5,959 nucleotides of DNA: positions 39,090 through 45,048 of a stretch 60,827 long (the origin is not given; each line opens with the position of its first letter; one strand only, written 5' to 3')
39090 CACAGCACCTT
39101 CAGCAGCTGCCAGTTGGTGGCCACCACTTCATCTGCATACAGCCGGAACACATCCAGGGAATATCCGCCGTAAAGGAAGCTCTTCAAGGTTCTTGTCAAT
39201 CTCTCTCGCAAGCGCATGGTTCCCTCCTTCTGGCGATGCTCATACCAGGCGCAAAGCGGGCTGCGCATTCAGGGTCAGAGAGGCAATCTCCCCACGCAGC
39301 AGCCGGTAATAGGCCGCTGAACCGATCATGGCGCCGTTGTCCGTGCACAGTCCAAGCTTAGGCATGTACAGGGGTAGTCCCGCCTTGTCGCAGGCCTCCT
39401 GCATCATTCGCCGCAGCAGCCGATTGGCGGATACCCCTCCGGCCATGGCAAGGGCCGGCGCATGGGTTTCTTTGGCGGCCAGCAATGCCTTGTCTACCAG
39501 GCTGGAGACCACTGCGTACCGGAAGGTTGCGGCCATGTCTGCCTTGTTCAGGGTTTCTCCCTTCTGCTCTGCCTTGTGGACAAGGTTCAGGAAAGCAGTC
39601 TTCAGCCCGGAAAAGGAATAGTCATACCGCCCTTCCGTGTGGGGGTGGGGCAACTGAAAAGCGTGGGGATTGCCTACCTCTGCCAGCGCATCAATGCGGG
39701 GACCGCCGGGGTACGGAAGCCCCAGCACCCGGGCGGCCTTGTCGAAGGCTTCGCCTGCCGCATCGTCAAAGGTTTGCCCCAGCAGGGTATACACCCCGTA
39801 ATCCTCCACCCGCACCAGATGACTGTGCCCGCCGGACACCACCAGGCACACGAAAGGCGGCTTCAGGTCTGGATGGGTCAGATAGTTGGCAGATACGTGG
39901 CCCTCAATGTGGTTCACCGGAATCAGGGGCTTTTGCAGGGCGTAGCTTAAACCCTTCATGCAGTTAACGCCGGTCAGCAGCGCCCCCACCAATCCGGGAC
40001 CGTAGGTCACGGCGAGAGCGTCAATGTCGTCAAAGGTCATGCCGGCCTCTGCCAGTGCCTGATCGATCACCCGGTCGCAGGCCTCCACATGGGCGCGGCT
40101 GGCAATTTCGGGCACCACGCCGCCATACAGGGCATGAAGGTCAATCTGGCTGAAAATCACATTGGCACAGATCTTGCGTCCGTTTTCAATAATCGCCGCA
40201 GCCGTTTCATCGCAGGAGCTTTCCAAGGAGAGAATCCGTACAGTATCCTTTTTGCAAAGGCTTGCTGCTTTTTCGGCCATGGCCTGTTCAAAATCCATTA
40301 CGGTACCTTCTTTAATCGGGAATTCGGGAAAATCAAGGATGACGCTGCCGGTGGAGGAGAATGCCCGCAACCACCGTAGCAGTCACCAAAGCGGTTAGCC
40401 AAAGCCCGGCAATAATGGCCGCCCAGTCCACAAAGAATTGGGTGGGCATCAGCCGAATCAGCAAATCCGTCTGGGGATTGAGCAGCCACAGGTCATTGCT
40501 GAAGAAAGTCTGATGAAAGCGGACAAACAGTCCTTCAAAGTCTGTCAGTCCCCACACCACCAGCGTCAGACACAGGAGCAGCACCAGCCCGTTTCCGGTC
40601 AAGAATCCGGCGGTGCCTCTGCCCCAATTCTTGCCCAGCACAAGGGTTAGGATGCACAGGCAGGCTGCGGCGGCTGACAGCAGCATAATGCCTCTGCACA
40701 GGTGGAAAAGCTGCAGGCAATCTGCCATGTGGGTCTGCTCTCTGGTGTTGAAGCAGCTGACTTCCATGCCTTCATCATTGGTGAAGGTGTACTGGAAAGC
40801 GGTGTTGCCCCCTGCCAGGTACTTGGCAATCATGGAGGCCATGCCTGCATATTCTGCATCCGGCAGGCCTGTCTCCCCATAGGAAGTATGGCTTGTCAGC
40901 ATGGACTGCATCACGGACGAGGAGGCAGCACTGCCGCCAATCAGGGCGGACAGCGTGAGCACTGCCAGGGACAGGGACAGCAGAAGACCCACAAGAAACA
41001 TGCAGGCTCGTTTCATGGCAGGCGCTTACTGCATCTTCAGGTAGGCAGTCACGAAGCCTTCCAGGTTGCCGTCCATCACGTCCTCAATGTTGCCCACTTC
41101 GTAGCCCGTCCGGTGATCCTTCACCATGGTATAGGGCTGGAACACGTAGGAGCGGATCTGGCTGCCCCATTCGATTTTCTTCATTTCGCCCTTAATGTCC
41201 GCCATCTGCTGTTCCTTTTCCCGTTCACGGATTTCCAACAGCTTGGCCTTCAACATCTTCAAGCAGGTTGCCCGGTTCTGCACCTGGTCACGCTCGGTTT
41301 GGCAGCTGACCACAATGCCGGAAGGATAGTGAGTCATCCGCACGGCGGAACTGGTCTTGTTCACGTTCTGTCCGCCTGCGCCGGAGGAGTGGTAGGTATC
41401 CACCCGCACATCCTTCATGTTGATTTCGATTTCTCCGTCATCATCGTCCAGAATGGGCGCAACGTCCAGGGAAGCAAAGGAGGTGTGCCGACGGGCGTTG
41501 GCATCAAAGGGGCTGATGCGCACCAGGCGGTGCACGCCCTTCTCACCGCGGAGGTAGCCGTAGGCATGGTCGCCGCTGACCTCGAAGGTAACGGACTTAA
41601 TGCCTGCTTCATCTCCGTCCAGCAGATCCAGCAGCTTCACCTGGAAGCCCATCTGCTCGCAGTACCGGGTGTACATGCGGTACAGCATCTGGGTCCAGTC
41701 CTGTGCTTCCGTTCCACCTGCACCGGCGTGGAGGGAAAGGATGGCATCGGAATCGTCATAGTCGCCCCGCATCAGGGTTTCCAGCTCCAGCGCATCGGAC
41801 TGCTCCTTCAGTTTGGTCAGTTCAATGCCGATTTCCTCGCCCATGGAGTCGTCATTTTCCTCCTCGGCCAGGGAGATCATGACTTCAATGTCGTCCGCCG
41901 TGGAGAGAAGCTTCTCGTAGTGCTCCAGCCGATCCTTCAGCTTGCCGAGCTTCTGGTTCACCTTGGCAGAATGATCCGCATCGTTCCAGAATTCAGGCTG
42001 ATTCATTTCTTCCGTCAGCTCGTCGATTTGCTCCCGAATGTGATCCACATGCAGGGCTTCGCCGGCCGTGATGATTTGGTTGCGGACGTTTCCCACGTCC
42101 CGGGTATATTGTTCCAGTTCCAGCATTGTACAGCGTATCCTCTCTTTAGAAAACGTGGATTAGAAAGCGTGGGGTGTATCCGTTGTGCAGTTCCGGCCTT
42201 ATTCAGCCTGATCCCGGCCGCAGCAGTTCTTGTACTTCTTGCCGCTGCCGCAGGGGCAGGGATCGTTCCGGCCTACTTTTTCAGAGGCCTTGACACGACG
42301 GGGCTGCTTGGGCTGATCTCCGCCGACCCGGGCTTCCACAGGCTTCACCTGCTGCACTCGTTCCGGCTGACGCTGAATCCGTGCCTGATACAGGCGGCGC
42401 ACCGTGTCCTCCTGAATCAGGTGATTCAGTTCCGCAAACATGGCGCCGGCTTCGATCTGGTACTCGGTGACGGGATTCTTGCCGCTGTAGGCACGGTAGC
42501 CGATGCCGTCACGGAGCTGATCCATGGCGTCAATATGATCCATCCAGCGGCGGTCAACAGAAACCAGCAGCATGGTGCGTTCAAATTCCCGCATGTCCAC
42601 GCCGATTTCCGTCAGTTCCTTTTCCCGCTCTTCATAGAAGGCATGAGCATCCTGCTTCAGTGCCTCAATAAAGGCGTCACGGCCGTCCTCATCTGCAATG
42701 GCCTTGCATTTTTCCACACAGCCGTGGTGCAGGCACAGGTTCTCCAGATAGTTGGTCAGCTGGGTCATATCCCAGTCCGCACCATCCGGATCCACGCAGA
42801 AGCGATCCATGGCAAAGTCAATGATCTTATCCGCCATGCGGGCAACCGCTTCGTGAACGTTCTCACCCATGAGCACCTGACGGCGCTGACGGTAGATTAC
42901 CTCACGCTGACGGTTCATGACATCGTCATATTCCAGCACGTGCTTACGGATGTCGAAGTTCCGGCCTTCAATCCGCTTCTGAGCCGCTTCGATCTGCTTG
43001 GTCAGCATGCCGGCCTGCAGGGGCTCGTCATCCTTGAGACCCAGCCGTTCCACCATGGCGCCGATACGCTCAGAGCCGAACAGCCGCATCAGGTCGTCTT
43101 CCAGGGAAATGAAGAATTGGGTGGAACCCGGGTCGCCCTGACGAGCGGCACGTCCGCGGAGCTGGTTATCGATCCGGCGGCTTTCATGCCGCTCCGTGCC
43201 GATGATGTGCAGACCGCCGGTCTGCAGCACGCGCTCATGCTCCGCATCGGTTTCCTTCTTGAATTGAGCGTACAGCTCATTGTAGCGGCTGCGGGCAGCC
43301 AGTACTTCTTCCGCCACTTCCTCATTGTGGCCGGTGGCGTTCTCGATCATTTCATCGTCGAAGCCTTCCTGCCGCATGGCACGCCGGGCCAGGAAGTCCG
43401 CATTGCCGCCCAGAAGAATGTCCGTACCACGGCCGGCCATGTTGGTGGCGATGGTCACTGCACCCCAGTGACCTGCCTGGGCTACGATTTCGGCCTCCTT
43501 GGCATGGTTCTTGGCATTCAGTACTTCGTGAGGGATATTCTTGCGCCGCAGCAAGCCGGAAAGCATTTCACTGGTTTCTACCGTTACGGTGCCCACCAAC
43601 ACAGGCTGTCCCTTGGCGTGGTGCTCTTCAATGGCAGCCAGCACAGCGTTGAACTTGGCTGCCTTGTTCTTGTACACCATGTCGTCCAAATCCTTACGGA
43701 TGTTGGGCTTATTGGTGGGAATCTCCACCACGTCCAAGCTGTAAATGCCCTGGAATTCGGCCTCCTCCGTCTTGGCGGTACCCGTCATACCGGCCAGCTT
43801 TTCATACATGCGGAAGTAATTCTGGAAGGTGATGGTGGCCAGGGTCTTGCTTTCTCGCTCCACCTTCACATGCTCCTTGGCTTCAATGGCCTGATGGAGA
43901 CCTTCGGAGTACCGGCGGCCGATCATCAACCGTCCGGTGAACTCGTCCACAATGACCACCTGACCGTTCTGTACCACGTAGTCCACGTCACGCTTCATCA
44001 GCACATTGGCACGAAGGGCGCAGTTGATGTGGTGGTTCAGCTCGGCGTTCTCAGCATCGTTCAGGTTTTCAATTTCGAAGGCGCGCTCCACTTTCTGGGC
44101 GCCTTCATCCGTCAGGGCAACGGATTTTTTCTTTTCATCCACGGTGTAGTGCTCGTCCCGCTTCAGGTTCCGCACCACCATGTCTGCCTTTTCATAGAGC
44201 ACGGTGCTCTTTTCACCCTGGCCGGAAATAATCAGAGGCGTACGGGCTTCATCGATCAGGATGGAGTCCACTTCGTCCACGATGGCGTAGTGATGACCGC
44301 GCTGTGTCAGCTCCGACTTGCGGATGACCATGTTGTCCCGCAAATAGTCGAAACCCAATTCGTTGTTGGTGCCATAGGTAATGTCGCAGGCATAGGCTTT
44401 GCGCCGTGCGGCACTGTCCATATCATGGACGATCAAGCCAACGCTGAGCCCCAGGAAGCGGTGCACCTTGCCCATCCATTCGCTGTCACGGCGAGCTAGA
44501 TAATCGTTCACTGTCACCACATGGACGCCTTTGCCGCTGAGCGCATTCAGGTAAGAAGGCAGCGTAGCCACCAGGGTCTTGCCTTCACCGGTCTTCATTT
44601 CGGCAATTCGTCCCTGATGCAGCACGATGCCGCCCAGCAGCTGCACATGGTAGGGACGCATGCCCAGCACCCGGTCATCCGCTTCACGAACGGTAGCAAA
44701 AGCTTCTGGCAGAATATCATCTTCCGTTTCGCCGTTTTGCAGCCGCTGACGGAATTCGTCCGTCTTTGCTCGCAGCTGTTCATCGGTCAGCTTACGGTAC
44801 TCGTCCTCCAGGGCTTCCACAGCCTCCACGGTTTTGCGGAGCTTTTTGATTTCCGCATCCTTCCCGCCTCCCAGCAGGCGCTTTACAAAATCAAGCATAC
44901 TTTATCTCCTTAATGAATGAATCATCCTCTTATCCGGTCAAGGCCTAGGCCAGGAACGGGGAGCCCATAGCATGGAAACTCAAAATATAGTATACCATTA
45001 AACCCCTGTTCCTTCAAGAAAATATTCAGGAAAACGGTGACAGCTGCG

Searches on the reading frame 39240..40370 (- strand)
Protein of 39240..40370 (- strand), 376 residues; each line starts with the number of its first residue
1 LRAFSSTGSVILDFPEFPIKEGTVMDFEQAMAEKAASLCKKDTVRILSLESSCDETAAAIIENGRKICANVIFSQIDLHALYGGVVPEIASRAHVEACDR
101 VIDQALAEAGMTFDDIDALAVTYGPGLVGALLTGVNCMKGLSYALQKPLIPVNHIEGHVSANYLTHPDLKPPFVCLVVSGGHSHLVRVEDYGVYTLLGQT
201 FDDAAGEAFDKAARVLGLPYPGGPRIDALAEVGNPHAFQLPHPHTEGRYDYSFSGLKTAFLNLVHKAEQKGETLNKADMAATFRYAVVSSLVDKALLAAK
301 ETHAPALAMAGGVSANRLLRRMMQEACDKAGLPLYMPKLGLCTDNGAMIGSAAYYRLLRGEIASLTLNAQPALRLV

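Call 71: search_protein_families(library=pfam, proteins=[window:39240-40370:-], max_evalue=0.00001)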
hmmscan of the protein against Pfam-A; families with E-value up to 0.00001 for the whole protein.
window:39240-40370:- (376 aa): 3 families
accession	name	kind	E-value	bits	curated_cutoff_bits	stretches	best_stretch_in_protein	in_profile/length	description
PF00814.31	TsaD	-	1.8e-94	316.8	24.8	1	66-350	1-263/264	tRNA N6-adenosine threonylcarbamoyltransferase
PF22521.2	HypF_C_2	-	7.5e-09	36.2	27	1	248-349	135-239/241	Carbamoyltransferase, Kae1-like Domain, second subdomain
PF02543.21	Carbam_trans_N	-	5.5e-07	29.8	24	1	145-320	123-317/346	Carbamoyltransferase N-terminus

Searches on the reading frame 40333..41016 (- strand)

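Call 71: search_protein_families(library=pfam, proteins=[window:40333-41016:-], max_evalue=0.00001)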
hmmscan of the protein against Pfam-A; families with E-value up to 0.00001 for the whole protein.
window:40333-41016:- (227 aa): 1 family
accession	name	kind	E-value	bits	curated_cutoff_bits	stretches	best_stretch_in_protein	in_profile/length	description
PF07314.17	Lit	-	9.9e-29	101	24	1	12-195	2-176/176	Lipoprotein intramolecular transacylase Lit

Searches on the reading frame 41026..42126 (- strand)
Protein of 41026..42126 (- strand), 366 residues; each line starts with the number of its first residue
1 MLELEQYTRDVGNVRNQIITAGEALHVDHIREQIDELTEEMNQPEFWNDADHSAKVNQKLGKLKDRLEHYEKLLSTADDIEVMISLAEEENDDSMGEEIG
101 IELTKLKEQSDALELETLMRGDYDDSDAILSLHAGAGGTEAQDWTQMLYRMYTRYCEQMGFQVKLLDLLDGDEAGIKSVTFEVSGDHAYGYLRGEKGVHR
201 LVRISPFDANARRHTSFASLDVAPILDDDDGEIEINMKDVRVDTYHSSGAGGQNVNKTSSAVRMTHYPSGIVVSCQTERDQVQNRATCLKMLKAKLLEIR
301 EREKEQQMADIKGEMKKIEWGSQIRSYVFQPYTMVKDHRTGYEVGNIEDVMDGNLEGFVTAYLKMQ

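Call 71: search_protein_families(library=pfam, proteins=[window:41026-42126:-], max_evalue=0.00001)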
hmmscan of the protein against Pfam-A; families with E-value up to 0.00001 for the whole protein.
window:41026-42126:- (366 aa): 2 families
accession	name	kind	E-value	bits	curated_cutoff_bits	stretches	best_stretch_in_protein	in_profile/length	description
PF03462.23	PCRF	-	4.8e-60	203.1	24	1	31-219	2-193/194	PCRF domain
PF00472.26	RF-1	-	2.6e-42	143.8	35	1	231-339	3-116/116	RF-1 domain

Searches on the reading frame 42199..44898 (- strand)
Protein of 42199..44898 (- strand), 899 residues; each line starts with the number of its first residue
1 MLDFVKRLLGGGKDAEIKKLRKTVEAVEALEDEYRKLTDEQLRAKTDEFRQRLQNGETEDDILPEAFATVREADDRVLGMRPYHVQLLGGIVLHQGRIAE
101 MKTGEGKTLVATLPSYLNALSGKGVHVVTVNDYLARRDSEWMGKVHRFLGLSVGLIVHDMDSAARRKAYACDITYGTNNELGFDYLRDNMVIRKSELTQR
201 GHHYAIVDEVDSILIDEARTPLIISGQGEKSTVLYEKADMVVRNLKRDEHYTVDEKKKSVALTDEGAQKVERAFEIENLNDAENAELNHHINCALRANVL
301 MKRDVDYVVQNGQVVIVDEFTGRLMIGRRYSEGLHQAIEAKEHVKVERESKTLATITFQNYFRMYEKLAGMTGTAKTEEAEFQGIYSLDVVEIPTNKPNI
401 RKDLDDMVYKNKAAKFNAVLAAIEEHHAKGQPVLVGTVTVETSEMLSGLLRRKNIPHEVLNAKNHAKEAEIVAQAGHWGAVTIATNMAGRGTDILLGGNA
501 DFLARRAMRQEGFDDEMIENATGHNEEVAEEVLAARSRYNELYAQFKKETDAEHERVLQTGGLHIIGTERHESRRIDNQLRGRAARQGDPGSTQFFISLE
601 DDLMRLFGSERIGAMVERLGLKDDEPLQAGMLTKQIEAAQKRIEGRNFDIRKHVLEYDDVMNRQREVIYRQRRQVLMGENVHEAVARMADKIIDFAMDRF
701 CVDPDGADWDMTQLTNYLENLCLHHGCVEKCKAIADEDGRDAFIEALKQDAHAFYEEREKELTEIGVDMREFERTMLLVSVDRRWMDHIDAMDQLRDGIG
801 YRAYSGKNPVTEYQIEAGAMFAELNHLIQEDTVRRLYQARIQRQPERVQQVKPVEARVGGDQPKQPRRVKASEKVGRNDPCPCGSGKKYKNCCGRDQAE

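Call 71: search_protein_families(library=pfam, proteins=[window:42199-44898:-], max_evalue=0.00001)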
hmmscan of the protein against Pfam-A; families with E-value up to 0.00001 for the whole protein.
window:42199-44898:- (899 aa): 6 families
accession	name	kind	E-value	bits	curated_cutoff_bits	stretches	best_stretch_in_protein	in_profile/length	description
PF07517.20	SecA_DEAD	-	2.2e-134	447.7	24.6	1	6-383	2-290/290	SecA DEAD-like domain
PF21090.3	P-loop_SecA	-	3.6e-92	308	27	1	398-624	1-205/205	SecA P-loop domain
PF07516.18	SecA_SW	-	2.9e-63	214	26.7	1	626-839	1-199/200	SecA Wing and Scaffold domain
PF01043.26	SecA_PP_bind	-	2.7e-44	150.7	23.5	1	231-339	2-110/110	SecA preprotein cross-linking domain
PF02810.21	SEC-C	-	9.7e-10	38.6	20.4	1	877-895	1-19/19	SEC-C motif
PF00270.35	DEAD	-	9.2e-06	25.9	26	0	98-215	18-131/167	DEAD/DEAH box helicase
